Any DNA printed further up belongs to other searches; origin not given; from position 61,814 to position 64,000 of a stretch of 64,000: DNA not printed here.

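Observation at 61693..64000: Divergent defence pair: DUF262 (GmrSD-like) fragment cut by IS-B, and a large MmeI/PglX-family adenine methyltransferase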

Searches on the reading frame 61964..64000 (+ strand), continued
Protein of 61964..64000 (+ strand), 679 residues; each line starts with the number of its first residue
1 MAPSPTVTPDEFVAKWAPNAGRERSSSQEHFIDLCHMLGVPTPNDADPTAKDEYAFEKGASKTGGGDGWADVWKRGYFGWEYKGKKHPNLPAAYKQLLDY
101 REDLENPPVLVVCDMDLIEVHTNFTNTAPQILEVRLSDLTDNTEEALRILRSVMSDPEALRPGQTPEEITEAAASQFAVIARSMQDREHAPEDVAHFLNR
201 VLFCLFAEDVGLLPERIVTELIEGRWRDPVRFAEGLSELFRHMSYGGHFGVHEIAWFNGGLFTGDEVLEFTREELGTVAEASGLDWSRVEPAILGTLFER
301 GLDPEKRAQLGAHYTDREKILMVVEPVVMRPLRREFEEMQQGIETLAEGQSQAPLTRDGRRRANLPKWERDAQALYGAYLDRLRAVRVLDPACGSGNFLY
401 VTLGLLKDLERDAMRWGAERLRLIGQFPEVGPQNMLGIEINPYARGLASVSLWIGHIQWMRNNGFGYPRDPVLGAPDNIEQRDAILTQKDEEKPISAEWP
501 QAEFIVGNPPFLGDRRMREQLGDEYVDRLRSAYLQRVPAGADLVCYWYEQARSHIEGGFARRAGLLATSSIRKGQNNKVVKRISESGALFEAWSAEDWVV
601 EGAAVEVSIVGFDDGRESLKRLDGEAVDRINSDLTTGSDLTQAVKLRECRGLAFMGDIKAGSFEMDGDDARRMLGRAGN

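Call 32: search_protein_families(library=pfam, proteins=[L003:6400-9993:+, L004:6447-9860:+, L013:7566-9980:+, L046:7331-9625:+, L041:12881-14902:+, L044:8184-9974:+, L027:8058-9830:+, L008:13532-16516:-, L062:13143-16607:-, L062:6695-8830:-], max_evalue=0.0001)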
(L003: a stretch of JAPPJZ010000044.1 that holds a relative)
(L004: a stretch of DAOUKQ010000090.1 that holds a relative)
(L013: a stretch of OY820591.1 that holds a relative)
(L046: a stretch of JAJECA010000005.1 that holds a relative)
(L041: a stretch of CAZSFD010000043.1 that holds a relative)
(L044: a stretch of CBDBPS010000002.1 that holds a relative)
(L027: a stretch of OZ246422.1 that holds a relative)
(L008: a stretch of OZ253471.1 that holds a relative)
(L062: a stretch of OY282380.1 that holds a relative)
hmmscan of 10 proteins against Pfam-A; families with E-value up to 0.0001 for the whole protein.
L003:6400-9993:+ (1198 aa): 10 families
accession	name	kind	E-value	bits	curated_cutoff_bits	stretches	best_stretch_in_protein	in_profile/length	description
PF00005.33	ABC_tran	-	4e-65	219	25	2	973-1122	1-137/137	ABC transporter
PF00664.28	ABC_membrane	-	1.1e-48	166.7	28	2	44-281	27-266/274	ABC transporter transmembrane region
PF02463.25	SMC_N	-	2.6e-12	47.1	40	1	1075-1163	135-210/220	RecF/RecN/SMC N terminal domain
PF13555.12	AAA_29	-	3.2e-07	30.4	27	0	361-389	22-50/61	P-loop containing region of AAA domain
PF13401.12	AAA_22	-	2.4e-06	28.3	27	0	984-1124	6-96/130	AAA domain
PF09818.15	ABC_ATPase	-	2.4e-06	27.2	23.2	0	1065-1124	130-188/283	P-loop domain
PF13191.12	AAA_16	-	4.2e-06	27.8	32.6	0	365-516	28-158/167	AAA ATPase domain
PF06414.18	Zeta_toxin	-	1.8e-05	24.7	22.3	0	987-1024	20-57/199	Zeta toxin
PF13671.12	AAA_33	-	8.6e-05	23.3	27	0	987-1005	3-21/143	AAA domain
PF13604.12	AAA_30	-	9.9e-05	22.6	27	0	985-1014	20-49/191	AAA domain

L004:6447-9860:+ (1138 aa): 7 families
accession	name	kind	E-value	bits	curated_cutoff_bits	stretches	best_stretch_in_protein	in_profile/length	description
PF01039.27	Carboxyl_trans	-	3.7e-73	247.3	22.3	1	645-1118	2-475/493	Carboxyl transferase domain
PF02786.22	CPSase_L_D2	-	3.5e-59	200.3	19.8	1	123-332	1-210/211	Carbamoyl-phosphate synthase L chain, ATP binding domain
PF00289.28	Biotin_carb_N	-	2.5e-39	134.6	25.5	1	11-118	2-110/110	Biotin carboxylase, N-terminal domain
PF02785.25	Biotin_carb_C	-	1.3e-27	96.5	32.4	1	347-458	1-108/108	Biotin carboxylase C-terminal domain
PF00364.28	Biotin_lipoyl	-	2.1e-12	47.1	22.1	1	533-597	3-72/73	Biotin-requiring enzyme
PF03255.19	ACCA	-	3.4e-08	33.4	23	1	952-1030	126-204/310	Acetyl co-enzyme A carboxylase carboxyltransferase-like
PF02222.28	ATP-grasp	-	6.9e-05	23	27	0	151-283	22-146/179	ATP-grasp domain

L013:7566-9980:+ (805 aa): 0 families

L046:7331-9625:+ (765 aa): 3 families
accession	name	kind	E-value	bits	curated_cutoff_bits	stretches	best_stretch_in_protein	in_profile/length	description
PF02463.25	SMC_N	-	8.8e-16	58.4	40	1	5-583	2-207/220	RecF/RecN/SMC N terminal domain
PF13166.12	AAA_13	-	7.2e-08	32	36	0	505-585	494-581/713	AAA domain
PF13476.12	AAA_23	-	5.9e-07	30.8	27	1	10-135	4-134/201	AAA domain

L041:12881-14902:+ (674 aa): 1 family
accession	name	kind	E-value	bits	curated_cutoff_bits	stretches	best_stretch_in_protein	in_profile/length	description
PF13428.12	TPR_14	-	6.5e-05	23.7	23.5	0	8-44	7-43/44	Tetratricopeptide repeat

L044:8184-9974:+ (597 aa): 0 families

L027:8058-9830:+ (591 aa): 3 families
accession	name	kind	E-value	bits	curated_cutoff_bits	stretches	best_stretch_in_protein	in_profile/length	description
PF21478.3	GcvP2_C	-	3.3e-25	88.8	27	1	453-552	3-103/122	Glycine dehydrogenase, C-terminal domain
PF00266.25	Aminotran_5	-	1.8e-08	34.2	21.5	1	248-379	76-207/371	Aminotransferase class-V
PF02347.22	GDC-P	-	3.6e-07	29.8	26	1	153-408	51-293/429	Glycine cleavage system P-protein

L008:13532-16516:- (995 aa): 2 families
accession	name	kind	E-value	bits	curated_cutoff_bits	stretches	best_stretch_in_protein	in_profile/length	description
PF13365.12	Trypsin_2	-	1.2e-28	101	27.6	2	147-276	1-144/144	Trypsin-like peptidase domain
PF00089.32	Trypsin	-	1.4e-05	25.4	20.6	1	147-282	27-200/220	Trypsin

L062:13143-16607:- (1155 aa): 9 families
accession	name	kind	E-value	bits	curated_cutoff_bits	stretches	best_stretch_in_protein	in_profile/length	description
PF02436.23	PYC_OADA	-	7.3e-76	254.8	27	1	833-1032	1-200/201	Conserved carboxylase domain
PF02786.22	CPSase_L_D2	-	1.5e-70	237.4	19.8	1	122-325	2-205/211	Carbamoyl-phosphate synthase L chain, ATP binding domain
PF00289.28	Biotin_carb_N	-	4e-38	130.7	25.5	1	7-116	2-110/110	Biotin carboxylase, N-terminal domain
PF02785.25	Biotin_carb_C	-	2.9e-31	108.2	32.4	1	350-458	1-108/108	Biotin carboxylase C-terminal domain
PF00682.25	HMGL-like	-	7.9e-14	52.1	29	1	695-809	141-257/260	HMGL-like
PF00364.28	Biotin_lipoyl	-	1.4e-13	50.9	22.1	1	1084-1149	3-73/73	Biotin-requiring enzyme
PF02222.28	ATP-grasp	-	1.9e-08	34.6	27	1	144-300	16-163/179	ATP-grasp domain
PF13533.13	Biotin_lipoyl_2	-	8.6e-07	29.1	29.8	1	1086-1113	5-32/32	Biotin-lipoyl like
PF07478.18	Dala_Dala_lig_C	-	1.4e-05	25.2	24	1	148-298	26-174/204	D-ala D-ala ligase C-terminus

L062:6695-8830:- (712 aa): 2 families
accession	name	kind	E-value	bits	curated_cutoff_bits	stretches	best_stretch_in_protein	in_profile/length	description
PF03235.19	GmrSD_N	-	9.1e-31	108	33.2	1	5-218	3-197/199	GmrSD restriction endonuclease, N-terminal domain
PF04326.19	SLFN_AlbA_2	-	7.3e-18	65.6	25.3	1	556-697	1-117/118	Schlafen, AlbA_2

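Call 33: find_encoding_contigs(protein=P0123, flank=10000, max_places=3)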
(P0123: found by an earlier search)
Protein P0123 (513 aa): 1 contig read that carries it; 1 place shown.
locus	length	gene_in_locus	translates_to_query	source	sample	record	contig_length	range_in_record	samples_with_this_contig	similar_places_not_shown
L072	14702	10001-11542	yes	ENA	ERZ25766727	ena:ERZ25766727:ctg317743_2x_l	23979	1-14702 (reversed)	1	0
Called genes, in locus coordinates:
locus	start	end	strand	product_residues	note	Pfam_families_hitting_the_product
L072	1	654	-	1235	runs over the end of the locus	PF11784:DUF3320 (faint), PF13086:AAA_11, PF13087:AAA_12, PF18741:MTES_1575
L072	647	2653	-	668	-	PF13195:DUF4011, PF13086:AAA_11, PF13191:AAA_16 (weak), PF13401:AAA_22 (faint)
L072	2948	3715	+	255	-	-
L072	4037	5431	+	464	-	PF08811:DUF1800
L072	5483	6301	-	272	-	PF01145:Band_7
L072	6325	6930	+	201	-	-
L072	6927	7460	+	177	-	-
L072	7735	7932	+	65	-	-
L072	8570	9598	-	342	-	PF13565:HTH_32, PF13276:HTH_21 (faint)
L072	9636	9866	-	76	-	PF03235:GmrSD_N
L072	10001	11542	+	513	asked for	PF20465:MmeI_hel, PF20473:MmeI_Mtase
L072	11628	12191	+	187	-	-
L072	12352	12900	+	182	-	PF20466:MmeI_TRD (weak), PF20467:MmeI_C (faint)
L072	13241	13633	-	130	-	PF13683:rve_3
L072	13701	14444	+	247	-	-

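Call 36: search_protein_families(library=pfam, proteins=[P0001], max_evalue=0.1)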
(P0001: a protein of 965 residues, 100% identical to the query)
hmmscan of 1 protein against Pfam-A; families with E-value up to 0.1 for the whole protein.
P0001 (965 aa): 6 families
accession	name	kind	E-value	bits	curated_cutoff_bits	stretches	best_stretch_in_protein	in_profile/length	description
PF20473.4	MmeI_Mtase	-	6e-27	94.9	27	1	378-615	13-251/259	MmeI, DNA-methyltransferase domain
PF20465.4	MmeI_hel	-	3.1e-13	50.7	27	1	192-262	1-75/75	MmeI, helicase spacer domain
PF20466.3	MmeI_TRD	-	4.4e-06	26.6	27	1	783-838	150-205/207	MmeI, target recognition domain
PF07669.17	Eco57I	-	0.00016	22.3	25.3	1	434-552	2-121/171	Eco57I restriction-modification methylase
PF20467.3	MmeI_C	-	0.00052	20.6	27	1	903-957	21-77/83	MmeI, C-terminal domain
PF02384.22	N6_Mtase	-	0.051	13.3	20.4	0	386-514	48-138/311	N-6 DNA Methylase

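Call 37: search_protein_families(library=ncbifam, proteins=[P0001], max_evalue=0.001)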
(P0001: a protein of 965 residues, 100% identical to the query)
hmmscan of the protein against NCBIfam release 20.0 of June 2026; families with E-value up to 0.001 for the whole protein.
P0001 (965 aa): 2 families
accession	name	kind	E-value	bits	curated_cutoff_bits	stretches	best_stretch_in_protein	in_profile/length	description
NF033455.1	BREX_6_MTaseX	exception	3.3e-08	31.5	900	1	381-454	325-398/1319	BREX-6 system adenine-specific DNA-methyltransferase PglX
NF033452.1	BREX_1_MTaseX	exception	0.00084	17.3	500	0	383-454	312-377/1210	BREX-1 system adenine-specific DNA-methyltransferase PglX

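Call 60: predict_structure(alignment_id=A2)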
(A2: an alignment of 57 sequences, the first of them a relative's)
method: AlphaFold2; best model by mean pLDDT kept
length: 965 residues; sequences in the alignment: 57
mean_pLDDT: 61.6   pTM: 0.31
mean pLDDT of the five models: 61.6, 61.5, 61.0, 56.9, 54.5
residues with pLDDT >= 90: 31; 70-90: 388; 50-70: 237; < 50: 309
segments of 3 or more residues with pLDDT < 50: 290-316, 388-396, 425-510, 560-573, 586-650, 772-776, 796-837, 874-898, 900-902, 904-918, 962-965
pLDDT, mean of each block of 10 residues (from residue 1): 75 84 72 90 74 79 78 86 68 86 83 89 68 89 89 87 62 69 77 70 74 72 82 88 78 62 79 86 65 39 31 45 55 84 86 60 74 85 61 47 71 80 50 32 32 38 33 27 31 29 32 57 70 67 64 56 42 53 47 31 30 36 39 35 32 61 81 77 83 74 82 83 87 66 71 73 69 53 72 52 31 29 28 40 72 77 67 43 29 38 41 39 69 74 64 56 46
secondary structure, 60 per line:
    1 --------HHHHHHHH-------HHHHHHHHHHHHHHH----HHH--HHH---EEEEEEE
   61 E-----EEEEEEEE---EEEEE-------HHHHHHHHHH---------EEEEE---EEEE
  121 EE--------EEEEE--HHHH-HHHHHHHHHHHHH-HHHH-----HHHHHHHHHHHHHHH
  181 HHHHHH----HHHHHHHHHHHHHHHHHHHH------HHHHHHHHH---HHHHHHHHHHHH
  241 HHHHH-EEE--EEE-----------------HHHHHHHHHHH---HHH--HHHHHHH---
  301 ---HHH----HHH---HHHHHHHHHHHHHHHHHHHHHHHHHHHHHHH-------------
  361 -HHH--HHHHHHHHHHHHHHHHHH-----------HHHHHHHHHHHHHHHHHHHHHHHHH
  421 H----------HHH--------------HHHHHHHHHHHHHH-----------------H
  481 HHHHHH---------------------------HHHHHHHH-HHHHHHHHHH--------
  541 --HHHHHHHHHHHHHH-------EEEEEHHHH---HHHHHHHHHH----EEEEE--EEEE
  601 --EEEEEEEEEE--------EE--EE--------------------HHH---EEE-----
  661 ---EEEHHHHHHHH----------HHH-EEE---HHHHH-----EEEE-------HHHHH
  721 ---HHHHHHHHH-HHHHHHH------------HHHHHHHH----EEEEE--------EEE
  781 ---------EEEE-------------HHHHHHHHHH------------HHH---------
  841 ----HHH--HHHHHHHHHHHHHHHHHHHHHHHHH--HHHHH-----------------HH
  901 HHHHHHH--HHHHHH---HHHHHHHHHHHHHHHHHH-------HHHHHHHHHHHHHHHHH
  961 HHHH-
elements in order (helices of 4 or more, strands of 3 or more residues): H9-16 H24-38 E54-61 E67-74 E78-82 H90-99 E109-113 E117-122 E131-135 H138-141 H143-155 H157-160 H166-186 H191-210 H217-225 H229-245 E247-249 E252-254 H272-282 H291-297 H317-347 H367-384 H396-421 H449-462 H480-486 H514-521 H523-532 H543-556 E564-568 H569-572 H576-585 E590-594 E597-600 E603-612 E653-655 E664-666 H667-674 E689-691 H695-699 E705-708 H716-720 H724-732 H734-740 H753-760 E765-769 E778-780 E790-793 H807-816 H850-874 H877-881 H899-907 H910-915 H919-936 H944-964

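Call 64: fold_search(model_id=the predicted structure, library=pdb)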
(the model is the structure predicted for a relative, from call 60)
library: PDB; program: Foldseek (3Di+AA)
matches with E <= 10: 128; with E <= 0.001: 2
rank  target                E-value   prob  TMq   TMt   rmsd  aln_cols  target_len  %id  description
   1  5hr4_C                1.1e-16  1.00  0.20  0.25  26.1       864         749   21  Structure of Type IIL restriction-modification enzyme MmeI in complex with DNA has implications for engineering of new (released 2016-04-27)
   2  5hr4_J                1.1e-15  1.00  0.19  0.22  26.0       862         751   20  Structure of Type IIL restriction-modification enzyme MmeI in complex with DNA has implications for engineering of new (released 2016-04-27)
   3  7qw5_A                2.2e-03  1.00  0.19  0.28  15.2       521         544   12  Adenine-specific DNA methyltransferase M.BseCI complexed with AdoHcy and cognate unmethylated DNA duplex (released 2023-01-25)
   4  7qw6_A                4.8e-03  0.99  0.19  0.28  15.3       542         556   12  Adenine-specific DNA methyltransferase M.BseCI complexed with AdoHcy and cognate hemimethylated DNA duplex (released 2023-01-25)
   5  7lvv_D                1.1e-02  1.00  0.10  0.51   6.2       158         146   13  cryoEM structure DrdV-DNA complex (released 2021-03-17)
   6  7qw7_A                2.0e-02  0.97  0.19  0.29  14.4       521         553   12  Adenine-specific DNA methyltransferase M.BseCI complexed with AdoHcy and cognate fully methylated DNA duplex (released 2023-01-25)
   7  7qw8_B                2.3e-02  0.89  0.16  0.23  14.9       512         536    9  Adenine-specific DNA methyltransferase M.BseCI (released 2023-01-25)
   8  7qw8_A                7.3e-02  0.84  0.15  0.23  14.2       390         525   11  Adenine-specific DNA methyltransferase M.BseCI (released 2023-01-25)
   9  9ewz_C                2.3e-01  0.18  0.17  0.15  26.7      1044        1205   11  Cryo-EM structure of the E. coli BrxX methyltransferase in complex with DNA (released 2025-03-05)
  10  9y1l_B                3.7e-01  0.54  0.08  0.36  10.4       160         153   13  Crystal Structure of Putative Restriction Endonuclease Domain-Containing Protein from Leptospirillum ferriphilum YSK (released 2025-09-10)
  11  5int_A                3.9e-01  0.89  0.06  0.25   4.5        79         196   16  Crystal structure of the C-terminal Domain of Coenzyme A biosynthesis bifunctional protein CoaBC (released 2016-04-06)
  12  7nyw_C                8.9e-01  0.07  0.06  0.14  35.2       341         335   13  Cryo-EM structure of the MukBEF-MatP-DNA head module (released 2021-07-07)
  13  6uw4_A                9.3e-01  0.05  0.07  0.10  23.7       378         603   10  Cryo-EM structure of human TRPV3 determined in lipid nanodisc (released 2020-07-01)
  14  9je5_A                9.7e-01  0.04  0.07  0.09  25.1       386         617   11  Cryo-EM structure of human TRPV3 in complex with citronellal determined in MSP2N2 nanodisc (released 2025-03-26)
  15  8zek_A                1.3e+00  0.08  0.14  0.12  23.4       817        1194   12  Cryo-EM structure of the E. coli BrxX methyltransferase complexed with Ocr (released 2024-12-11)
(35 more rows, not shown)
